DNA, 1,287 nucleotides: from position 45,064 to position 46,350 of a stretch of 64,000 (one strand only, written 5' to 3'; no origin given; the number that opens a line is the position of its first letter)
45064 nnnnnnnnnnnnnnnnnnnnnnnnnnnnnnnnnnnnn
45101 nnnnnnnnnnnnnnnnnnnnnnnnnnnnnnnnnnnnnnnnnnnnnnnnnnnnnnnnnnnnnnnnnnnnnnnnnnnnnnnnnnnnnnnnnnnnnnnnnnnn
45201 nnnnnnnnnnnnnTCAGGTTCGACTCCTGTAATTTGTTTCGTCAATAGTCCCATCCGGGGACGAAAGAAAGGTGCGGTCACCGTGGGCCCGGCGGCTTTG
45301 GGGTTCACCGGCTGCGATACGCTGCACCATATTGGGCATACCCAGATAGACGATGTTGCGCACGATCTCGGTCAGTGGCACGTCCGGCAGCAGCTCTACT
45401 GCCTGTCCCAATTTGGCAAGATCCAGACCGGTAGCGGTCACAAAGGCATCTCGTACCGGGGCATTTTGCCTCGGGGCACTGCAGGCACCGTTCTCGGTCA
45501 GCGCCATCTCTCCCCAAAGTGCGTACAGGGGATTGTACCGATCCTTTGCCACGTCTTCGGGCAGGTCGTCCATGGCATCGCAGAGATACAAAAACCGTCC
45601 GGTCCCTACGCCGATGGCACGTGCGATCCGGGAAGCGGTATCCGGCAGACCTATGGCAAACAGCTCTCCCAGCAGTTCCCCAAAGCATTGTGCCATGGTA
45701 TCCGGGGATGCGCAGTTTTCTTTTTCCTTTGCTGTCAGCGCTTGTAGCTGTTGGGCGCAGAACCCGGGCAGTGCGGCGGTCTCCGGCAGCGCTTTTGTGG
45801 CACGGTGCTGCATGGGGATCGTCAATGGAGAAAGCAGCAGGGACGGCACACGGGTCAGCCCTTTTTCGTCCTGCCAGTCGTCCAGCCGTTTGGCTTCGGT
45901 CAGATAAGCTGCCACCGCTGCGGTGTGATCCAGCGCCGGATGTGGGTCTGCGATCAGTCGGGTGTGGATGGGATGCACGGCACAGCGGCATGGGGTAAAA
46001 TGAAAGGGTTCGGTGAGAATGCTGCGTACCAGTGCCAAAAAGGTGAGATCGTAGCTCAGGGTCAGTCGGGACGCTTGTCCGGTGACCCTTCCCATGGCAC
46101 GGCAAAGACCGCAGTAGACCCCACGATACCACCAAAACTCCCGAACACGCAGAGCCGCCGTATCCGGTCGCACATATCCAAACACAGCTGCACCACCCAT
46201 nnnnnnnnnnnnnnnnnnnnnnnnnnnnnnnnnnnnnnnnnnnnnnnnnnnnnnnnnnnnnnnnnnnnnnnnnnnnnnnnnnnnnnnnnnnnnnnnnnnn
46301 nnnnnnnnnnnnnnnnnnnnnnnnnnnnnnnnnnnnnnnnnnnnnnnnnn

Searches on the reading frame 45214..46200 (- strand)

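Call 40: search_protein_families(library=pfam, proteins=[window:45214-46200:-], max_evalue=0.01)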
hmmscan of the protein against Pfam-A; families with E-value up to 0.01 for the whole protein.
window:45214-46200:- (328 aa): 1 family
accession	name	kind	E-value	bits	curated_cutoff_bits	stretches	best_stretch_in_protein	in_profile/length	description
PF18937.5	DUF5685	-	7.2e-59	199.8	26.7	1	7-293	2-271/272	Family of unknown function (DUF5685)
